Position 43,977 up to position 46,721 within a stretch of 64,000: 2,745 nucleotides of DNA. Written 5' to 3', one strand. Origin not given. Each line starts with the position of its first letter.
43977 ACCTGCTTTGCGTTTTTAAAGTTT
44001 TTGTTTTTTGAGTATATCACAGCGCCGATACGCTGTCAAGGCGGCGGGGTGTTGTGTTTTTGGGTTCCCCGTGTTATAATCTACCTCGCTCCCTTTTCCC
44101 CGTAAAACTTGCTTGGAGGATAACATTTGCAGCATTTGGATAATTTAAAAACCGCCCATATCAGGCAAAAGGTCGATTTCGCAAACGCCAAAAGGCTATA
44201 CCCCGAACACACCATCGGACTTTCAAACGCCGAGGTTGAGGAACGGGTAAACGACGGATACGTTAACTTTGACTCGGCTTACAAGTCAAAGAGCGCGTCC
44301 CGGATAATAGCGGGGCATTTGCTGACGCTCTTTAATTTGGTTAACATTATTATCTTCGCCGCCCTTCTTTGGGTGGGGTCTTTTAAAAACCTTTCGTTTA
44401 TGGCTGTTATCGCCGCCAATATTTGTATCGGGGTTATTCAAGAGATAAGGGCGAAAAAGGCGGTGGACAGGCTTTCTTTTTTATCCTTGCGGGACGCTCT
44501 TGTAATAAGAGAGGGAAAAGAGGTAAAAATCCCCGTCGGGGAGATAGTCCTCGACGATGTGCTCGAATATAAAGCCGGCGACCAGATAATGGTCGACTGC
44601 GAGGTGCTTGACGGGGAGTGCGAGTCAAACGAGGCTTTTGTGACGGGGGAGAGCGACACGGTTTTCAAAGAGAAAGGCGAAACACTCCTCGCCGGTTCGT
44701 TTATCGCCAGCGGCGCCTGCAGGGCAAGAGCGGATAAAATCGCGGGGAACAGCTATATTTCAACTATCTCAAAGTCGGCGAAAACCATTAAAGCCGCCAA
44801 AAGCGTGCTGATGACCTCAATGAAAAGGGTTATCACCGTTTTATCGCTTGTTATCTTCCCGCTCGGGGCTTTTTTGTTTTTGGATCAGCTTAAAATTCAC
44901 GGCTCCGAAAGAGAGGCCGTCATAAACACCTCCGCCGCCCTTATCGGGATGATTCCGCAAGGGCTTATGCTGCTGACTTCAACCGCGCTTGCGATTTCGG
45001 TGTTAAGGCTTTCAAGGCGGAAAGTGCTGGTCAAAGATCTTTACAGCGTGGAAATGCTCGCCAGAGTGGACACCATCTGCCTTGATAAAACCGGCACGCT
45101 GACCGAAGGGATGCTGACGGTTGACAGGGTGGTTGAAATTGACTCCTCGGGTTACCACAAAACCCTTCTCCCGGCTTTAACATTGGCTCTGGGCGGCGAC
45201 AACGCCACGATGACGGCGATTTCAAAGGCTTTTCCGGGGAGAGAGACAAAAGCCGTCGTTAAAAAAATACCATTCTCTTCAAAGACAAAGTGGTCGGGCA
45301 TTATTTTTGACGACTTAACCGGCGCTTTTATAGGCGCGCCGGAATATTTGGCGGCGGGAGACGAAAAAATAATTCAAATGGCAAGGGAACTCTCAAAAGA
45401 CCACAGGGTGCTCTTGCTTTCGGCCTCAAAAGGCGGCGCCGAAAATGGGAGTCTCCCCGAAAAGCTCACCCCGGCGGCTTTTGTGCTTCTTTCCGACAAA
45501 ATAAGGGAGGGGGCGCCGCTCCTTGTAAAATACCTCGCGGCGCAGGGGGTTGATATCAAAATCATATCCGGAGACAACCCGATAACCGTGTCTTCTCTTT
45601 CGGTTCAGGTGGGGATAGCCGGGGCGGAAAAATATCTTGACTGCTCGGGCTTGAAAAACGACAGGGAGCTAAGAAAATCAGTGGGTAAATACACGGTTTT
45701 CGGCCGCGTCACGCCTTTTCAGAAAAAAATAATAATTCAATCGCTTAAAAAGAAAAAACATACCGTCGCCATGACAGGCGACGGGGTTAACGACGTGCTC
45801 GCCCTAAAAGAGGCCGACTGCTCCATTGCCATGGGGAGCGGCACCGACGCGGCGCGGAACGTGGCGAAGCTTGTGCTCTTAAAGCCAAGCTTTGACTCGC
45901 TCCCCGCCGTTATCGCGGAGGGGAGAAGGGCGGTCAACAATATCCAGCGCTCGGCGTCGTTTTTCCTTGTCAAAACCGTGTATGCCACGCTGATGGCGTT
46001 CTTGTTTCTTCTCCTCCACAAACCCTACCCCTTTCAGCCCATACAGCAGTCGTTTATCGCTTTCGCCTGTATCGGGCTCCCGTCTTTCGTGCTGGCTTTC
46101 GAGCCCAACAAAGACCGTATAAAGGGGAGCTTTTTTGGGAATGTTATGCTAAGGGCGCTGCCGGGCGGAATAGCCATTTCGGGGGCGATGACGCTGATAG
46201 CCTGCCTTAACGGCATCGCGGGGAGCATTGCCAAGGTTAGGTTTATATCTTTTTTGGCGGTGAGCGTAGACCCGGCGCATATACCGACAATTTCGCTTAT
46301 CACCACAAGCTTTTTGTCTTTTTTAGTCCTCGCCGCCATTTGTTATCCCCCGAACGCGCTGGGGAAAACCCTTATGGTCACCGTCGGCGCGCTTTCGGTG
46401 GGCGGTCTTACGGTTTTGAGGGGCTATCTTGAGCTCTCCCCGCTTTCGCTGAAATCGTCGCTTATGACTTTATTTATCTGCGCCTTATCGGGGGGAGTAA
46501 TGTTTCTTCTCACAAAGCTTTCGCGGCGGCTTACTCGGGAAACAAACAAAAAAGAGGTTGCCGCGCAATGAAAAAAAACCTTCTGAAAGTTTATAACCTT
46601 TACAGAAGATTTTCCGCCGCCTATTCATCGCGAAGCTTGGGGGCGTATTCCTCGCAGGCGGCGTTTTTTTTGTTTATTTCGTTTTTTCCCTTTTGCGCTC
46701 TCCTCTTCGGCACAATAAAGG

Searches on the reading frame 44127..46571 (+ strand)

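Call 49: search_protein_families(library=ncbifam, proteins=[window:44127-46571:+], max_evalue=1e-10)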
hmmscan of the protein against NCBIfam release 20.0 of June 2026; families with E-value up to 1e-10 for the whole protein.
window:44127-46571:+ (814 aa): 18 families
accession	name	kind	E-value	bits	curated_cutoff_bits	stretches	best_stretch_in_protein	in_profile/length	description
TIGR01525.1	ATPase-IB_hvy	subfamily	2.9e-75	254.2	346.25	2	87-497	20-426/560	heavy metal translocating P-type ATPase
TIGR01494.1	ATPase_P-type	subfamily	3.2e-64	217.1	62.3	2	92-339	3-236/478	HAD-IC family P-type ATPase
TIGR01647.1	ATPase-IIIA_H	equivalog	2.7e-60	204.4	615.5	1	31-632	1-622/755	plasma-membrane proton-efflux P-type ATPase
TIGR01522.1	ATPase-IIA2_Ca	equivalog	3.1e-58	197.3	798.3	2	445-661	487-705/854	calcium-transporting P-type ATPase, PMR1-type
TIGR01511.1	ATPase-IB1_Cu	subfamily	4.7e-53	180.9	397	2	105-341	63-288/542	copper-translocating P-type ATPase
TIGR01524.1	ATPase-IIIB_Mg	equivalog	1.8e-51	175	610.75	2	426-608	479-666/867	magnesium-translocating P-type ATPase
TIGR01512.1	ATPase-IB2_Cd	subfamily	3.1e-51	174.6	313.5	2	72-338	5-258/494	cadmium family heavy metal-translocating P-type ATPase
TIGR01517.1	ATPase-IIB_Ca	equivalog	2.2e-49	168.4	507.05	2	435-663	520-746/882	calcium-translocating P-type ATPase, PMCA-type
TIGR01116.1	ATPase-IIA1_Ca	equivalog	1.5e-48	165.6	703.4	2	450-662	458-660/799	calcium-translocating P-type ATPase, SERCA-type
TIGR01106.1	ATPase-IIC_X-K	subfamily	9.3e-47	159.5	946.1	2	90-334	109-364/997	Na,H/K antiporter P-type ATPase subunit alpha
NF011702.0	PRK15122.1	subfamily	1.9e-44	151.9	975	2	447-608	543-705/907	magnesium-translocating P-type ATPase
TIGR01523.1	ATPase-IID_K-Na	equivalog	2.8e-43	147.7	645.05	3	521-653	668-806/997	potassium/sodium efflux P-type ATPase, fungal-type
TIGR01657.1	P-ATPase-V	hypoth_equivalog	1.8e-40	138.4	618.25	1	514-656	772-910/1055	ATP13A2 family polyamine export P-type ATPase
NF007952.0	PRK10671.1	equivalog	5.2e-40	137.4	1316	2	95-497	296-693/838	copper-exporting P-type ATPase CopA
NF008262.1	PRK11033.1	equivalog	4.2e-35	121.4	1005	2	108-497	218-598/731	zinc/cadmium/mercury/lead-transporting ATPase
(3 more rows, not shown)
